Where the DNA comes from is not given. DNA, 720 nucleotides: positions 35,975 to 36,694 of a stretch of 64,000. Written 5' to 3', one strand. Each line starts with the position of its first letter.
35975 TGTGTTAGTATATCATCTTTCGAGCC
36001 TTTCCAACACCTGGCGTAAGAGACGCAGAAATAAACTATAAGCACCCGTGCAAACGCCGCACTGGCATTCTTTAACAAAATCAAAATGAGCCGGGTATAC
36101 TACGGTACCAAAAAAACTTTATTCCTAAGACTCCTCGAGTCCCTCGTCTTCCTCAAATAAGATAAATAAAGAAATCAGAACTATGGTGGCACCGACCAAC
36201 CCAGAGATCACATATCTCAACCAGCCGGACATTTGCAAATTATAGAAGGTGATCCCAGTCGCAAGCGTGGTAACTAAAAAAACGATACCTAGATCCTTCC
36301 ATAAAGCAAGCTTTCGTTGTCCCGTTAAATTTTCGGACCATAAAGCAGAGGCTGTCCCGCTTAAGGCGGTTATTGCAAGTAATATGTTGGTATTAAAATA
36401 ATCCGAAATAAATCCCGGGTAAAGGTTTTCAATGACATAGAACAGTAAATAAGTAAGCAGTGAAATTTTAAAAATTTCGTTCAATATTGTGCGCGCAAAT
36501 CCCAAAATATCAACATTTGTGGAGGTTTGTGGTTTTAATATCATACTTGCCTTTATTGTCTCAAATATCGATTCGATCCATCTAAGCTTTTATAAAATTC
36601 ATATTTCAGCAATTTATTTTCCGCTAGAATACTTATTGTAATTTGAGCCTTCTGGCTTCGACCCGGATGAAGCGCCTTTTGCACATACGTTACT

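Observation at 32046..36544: Paralogous 4-TM mini-proteins bracketing a GT-C glycosyltransferase and a large exported protein: candidate heterodimeric lipid-linked-sugar flippase system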

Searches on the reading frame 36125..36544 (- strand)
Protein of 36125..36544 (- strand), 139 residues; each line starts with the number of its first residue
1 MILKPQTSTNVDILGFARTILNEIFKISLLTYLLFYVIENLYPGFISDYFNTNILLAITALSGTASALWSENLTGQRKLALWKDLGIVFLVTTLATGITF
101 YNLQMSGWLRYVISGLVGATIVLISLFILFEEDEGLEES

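Call 4: search_protein_families(library=pfam, proteins=[window:36125-36544:-], max_evalue=1)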
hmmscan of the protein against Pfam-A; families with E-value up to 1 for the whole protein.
window:36125-36544:- (139 aa): 1 family
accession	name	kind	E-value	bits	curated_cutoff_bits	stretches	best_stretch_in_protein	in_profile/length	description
PF00517.22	GP41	-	0.29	11.5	29.6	1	101-128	141-168/197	Retroviral envelope protein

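Call 8: search_protein_families(library=ncbifam, proteins=[window:36125-36544:-], max_evalue=1)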
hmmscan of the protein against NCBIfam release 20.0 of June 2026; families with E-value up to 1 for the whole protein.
window:36125-36544:- (139 aa): 0 families

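Call 12: find_homologous_proteins(query=window:36125-36544:-, max_evalue=0.01)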
Query window:36125-36544:- (139 aa): 1 proteins with E <= 0.01 among 53 candidates.
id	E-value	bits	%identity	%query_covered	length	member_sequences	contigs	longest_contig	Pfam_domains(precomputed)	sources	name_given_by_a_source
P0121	9.0e-81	287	100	100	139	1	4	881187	-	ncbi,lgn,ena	-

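Call 36: search_protein_families(library=pfam, alignment_id=A4, max_evalue=0.1)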
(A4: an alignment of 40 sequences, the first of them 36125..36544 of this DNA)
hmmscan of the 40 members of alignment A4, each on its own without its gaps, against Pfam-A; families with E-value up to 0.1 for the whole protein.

A. member 1, window:36125-36544:- (139 aa): 0 families

B. families by the number of members that match (of 40 scanned): 46 families (the first 25 are shown)
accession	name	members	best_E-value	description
PF01757.29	Acyl_transf_3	3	0.0015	Acyltransferase domain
PF07690.21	MFS_1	2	0.0015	Major Facilitator Superfamily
PF07695.17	7TMR-DISM_7TM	1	1.6e-05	7TM diverse intracellular signalling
PF10112.14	Halogen_Hydrol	1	0.0025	5-bromo-4-chloroindolyl phosphate hydrolysis protein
PF25592.1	DUF7937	1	0.0025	Domain of unknown function (DUF7937)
PF05653.20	Mg_trans_NIPA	1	0.0031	Magnesium transporter NIPA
PF08395.17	7tm_7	1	0.0033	7tm Chemosensory receptor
PF14015.11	DUF4231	1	0.0041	Protein of unknown function (DUF4231)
PF22282.1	CydS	1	0.0043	CydS-like protein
PF00892.27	EamA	1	0.006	EamA-like transporter family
PF16083.10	Phage_holin_3_3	1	0.0065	LydA holin phage, holin superfamily III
PF03030.21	H_PPase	1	0.0076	Inorganic H+ pyrophosphatase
PF01545.26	Cation_efflux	1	0.0081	Cation efflux family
PF03006.26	HlyIII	1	0.0083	Haemolysin-III related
PF15099.11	PIRT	1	0.0085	Phosphoinositide-interacting protein family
PF04138.20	GtrA_DPMS_TM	1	0.014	GtrA/DPMS, transmembrane domain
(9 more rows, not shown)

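Call 37: search_solved_structures(query=A4, max_evalue=10)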
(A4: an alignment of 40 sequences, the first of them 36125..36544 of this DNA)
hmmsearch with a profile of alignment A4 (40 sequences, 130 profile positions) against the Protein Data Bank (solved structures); distinct sequences matched with E-value up to 10: 3.
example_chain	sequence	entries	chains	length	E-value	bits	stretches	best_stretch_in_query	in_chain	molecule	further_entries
8qag_A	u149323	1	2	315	0.095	16.1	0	67-98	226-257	sc-CC-6-95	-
6b85_J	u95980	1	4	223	0.28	14.6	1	48-124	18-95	TMHC4_R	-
11kc_A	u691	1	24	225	0.34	14.3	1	48-124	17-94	Designed nanoparticle O43-TM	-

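Call 51: search_protein_representatives(alignment_id=A5)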
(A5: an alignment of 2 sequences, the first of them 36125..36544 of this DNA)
Query: 2 sequences, 158 profile positions. Proteins with E-value up to 0.001 (for the whole library): 659; up to 1e-10: 180; up to 1e-30: 3. The best 150 are listed.
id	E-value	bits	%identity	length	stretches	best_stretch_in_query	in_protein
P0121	1.3e-67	243.0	-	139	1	13-158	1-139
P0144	6.1e-67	240.8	-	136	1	13-152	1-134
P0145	6.0e-31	123.9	-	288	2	28-148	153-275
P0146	3.9e-25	105.0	-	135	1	27-146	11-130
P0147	4.3e-25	104.8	-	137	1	32-153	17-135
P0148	9.1e-24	100.5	-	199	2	31-146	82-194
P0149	1.4e-20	90.1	-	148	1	17-147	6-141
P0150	1.8e-20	89.8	-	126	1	28-145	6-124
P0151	2.3e-20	89.5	-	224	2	37-147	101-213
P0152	2.3e-20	89.5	-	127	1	35-149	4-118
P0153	5.0e-20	88.4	-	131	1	23-146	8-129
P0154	5.8e-20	88.2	-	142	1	30-145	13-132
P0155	1.8e-19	86.6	-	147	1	34-151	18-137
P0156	3.7e-19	85.6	-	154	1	25-155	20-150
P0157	4.3e-19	85.4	-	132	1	34-150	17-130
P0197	3.7e-15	72.6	-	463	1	27-148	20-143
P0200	6.2e-15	71.9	-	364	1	15-157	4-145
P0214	5.3e-14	68.8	-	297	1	38-147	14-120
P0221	8.0e-14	68.2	-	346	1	23-154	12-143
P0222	8.6e-14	68.1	-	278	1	28-155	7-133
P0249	1.0e-12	64.6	-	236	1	35-151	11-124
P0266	2.7e-12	63.3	-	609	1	43-151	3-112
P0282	7.6e-12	61.8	-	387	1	35-155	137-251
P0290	1.2e-11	61.1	-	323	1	33-146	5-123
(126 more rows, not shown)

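Call 53: search_protein_families(library=pfam, proteins=[P0197, P0200, P0221, P0266, P0290, P0214, P0282, P0222], max_evalue=0.001)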
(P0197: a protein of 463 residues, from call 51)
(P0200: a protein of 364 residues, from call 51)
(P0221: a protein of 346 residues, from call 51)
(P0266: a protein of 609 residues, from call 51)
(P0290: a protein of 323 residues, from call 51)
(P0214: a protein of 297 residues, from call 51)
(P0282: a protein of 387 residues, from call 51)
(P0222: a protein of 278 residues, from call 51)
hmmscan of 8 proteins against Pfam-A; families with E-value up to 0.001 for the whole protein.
P0197 (463 aa): 1 family
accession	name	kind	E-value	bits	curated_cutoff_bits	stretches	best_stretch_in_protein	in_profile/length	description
PF13399.11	LytR_C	-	3e-29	102.2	22.2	2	276-364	2-85/86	LytR cell envelope-related transcriptional attenuator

P0200 (364 aa): 3 families
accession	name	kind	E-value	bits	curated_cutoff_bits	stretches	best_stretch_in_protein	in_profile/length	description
PF13399.11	LytR_C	-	2.8e-11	44.6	22.2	1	257-342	3-84/86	LytR cell envelope-related transcriptional attenuator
PF10864.13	DUF2663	-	0.0005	20.9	25.2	0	12-79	12-84/127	Protein of unknown function (DUF2663)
PF04647.20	AgrB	-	0.00055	19.8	23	1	27-130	79-179/185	Accessory gene regulator B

P0221 (346 aa): 1 family
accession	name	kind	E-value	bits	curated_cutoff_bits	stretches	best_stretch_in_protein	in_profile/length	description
PF13399.11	LytR_C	-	1.6e-08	35.8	22.2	1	252-337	3-84/86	LytR cell envelope-related transcriptional attenuator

P0266 (609 aa): 1 family
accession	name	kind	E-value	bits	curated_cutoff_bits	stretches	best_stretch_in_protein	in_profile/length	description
PF13399.11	LytR_C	-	3e-26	92.6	22.2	2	523-608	2-84/86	LytR cell envelope-related transcriptional attenuator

P0290 (323 aa): 1 family
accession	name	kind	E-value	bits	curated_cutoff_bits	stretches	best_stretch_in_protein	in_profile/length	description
PF13399.11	LytR_C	-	5.3e-07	30.9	22.2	1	216-302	2-84/86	LytR cell envelope-related transcriptional attenuator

P0214 (297 aa): 3 families
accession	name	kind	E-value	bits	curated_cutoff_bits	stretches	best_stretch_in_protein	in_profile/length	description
PF01925.25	TauE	-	0.00014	22.1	32.6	1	46-165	40-145/237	Sulfite exporter TauE/SafE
PF13520.12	AA_permease_2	-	0.00068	19.1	27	1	52-166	100-205/427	Amino acid permease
PF00499.25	Oxidored_q3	-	0.00082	19.6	33.2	0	76-170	17-99/146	NADH-ubiquinone/plastoquinone oxidoreductase chain 6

P0282 (387 aa): 1 family
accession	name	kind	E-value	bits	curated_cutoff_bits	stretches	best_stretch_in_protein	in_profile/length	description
PF07760.16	DUF1616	-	5.1e-13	49.3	31.6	1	278-376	5-116/307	Protein of unknown function (DUF1616)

P0222 (278 aa): 2 families
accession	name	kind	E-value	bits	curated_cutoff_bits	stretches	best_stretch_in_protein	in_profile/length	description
PF07760.16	DUF1616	-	6.3e-17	62.1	31.6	1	160-269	2-120/307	Protein of unknown function (DUF1616)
PF00892.27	EamA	-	0.00025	21.8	28.2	1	44-129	33-113/135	EamA-like transporter family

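Call 57: find_encoding_contigs(protein=P0145, flank=6000, max_places=2)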
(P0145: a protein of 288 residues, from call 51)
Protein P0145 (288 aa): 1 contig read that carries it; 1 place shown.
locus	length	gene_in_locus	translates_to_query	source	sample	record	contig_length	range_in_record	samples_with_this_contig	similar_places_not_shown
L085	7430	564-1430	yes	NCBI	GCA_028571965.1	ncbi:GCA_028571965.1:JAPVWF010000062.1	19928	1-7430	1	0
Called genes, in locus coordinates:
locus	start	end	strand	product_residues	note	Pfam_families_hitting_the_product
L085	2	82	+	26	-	?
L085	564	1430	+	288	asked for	-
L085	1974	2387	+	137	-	PF09579:Spore_YtfJ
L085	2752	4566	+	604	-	PF02730:AFOR_N, PF01314:AFOR_C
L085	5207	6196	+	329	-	PF00953:Glycos_transf_4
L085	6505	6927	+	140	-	-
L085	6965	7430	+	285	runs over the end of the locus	PF27315:AF_0136_N, PF00154:RecA_N (faint), PF13481:AAA_25 (weak), PF03796:DnaB_C (weak), PF06745:ATPase, PF20720:nSTAND3 (weak)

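Call 60: find_encoding_contigs(protein=P0222, flank=6000, max_places=2)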
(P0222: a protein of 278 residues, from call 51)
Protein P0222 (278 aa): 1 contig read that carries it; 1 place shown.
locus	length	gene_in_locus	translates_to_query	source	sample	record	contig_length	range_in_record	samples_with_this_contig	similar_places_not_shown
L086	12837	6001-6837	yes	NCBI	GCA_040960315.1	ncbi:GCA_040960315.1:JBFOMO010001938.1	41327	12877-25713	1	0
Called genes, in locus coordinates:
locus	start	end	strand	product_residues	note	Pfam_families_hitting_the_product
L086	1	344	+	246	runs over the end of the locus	PF01978:TrmB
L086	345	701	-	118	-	-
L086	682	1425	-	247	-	-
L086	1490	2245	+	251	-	PF01978:TrmB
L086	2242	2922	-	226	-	PF01351:RNase_HII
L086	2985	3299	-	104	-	-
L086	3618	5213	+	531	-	PF14897:EpsG (weak)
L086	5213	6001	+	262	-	-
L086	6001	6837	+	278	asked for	PF07760:DUF1616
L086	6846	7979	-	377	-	PF00515:TPR_1 (faint), PF07719:TPR_2 (faint)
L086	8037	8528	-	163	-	-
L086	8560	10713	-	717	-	PF00932:LTD, PF19077:Big_13 (faint)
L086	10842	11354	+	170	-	-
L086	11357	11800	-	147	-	PF13302:Acetyltransf_3 (weak), PF13420:Acetyltransf_4 (weak), PF13673:Acetyltransf_10, PF00583:Acetyltransf_1, PF13508:Acetyltransf_7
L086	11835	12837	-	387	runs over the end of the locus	PF00586:AIRS, PF02769:AIRS_C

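Call 61: find_encoding_contigs(protein=P0197, flank=6000, max_places=2)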
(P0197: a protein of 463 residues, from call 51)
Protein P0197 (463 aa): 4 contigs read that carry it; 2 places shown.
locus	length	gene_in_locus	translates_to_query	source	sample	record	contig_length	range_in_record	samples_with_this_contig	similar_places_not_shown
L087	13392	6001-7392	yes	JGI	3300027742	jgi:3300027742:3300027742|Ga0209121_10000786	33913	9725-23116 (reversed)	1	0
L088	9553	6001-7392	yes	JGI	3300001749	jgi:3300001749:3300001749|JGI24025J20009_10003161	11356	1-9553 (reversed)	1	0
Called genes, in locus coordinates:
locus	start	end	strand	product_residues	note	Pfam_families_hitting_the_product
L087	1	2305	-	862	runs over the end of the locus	PF00037:Fer4 (faint), PF12838:Fer4_7 (weak), PF13187:Fer4_9 (weak), PF14697:Fer4_21 (weak), PF04422:FrhB_FdhB_N, PF04432:FrhB_FdhB_C, PF04230:PS_pyruv_trans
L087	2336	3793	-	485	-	PF01943:Polysacc_synt, PF13440:Polysacc_synt_3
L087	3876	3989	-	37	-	-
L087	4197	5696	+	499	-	-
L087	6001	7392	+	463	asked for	PF13399:LytR_C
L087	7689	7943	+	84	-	PF01402:RHH_1, PF15919:HicB_lk_antitox (weak)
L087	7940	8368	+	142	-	PF01850:PIN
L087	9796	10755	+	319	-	PF01497:Peripla_BP_2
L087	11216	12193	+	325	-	PF01032:FecCD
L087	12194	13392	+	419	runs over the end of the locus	PF00005:ABC_tran, PF02463:SMC_N (weak), PF13304:AAA_21 (faint), PF27219:MJ0874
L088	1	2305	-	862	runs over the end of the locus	PF00037:Fer4 (faint), PF12838:Fer4_7 (weak), PF13187:Fer4_9 (weak), PF14697:Fer4_21 (weak), PF04422:FrhB_FdhB_N, PF04432:FrhB_FdhB_C, PF04230:PS_pyruv_trans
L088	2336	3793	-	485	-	PF01943:Polysacc_synt, PF13440:Polysacc_synt_3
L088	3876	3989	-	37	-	-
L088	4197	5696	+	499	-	-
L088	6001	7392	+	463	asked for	PF13399:LytR_C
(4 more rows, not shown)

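Call 79: find_related_loci(query=A6, collection=metagenome_contigs, flank=8000)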
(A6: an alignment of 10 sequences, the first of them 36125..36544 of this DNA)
Query A6 (139 aa) in metagenome_contigs; peptide patterns used: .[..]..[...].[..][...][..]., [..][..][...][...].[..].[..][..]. (x = any residue, [..] = any of these).
242 stretches matched a pattern; 16 encode a relative of the query (tblastn E <= 1e-3); 16 distinct loci.
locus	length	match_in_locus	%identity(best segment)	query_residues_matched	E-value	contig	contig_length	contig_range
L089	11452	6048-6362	40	16-118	2e-18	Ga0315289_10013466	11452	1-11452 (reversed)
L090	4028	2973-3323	36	19-134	1e-15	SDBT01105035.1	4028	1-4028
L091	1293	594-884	36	19-114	4e-15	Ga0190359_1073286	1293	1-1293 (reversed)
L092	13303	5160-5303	58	17-64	6e-15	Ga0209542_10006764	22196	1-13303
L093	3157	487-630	58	17-64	8e-15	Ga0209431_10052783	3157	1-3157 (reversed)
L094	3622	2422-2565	58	17-64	8e-15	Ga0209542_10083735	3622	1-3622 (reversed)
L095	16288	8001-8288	44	18-112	1e-14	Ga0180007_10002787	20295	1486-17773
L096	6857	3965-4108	56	17-64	3e-14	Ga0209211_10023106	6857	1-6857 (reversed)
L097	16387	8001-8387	34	12-139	2e-14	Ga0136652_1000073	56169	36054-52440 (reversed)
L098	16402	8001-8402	34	1-133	5e-14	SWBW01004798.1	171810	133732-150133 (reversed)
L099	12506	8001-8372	30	16-138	2e-13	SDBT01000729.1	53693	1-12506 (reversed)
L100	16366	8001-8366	30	17-134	3e-11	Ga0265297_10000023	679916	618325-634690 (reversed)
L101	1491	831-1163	33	1-112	3e-11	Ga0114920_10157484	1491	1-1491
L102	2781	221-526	36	17-109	4e-9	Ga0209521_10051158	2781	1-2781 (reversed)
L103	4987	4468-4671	47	17-84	2e-8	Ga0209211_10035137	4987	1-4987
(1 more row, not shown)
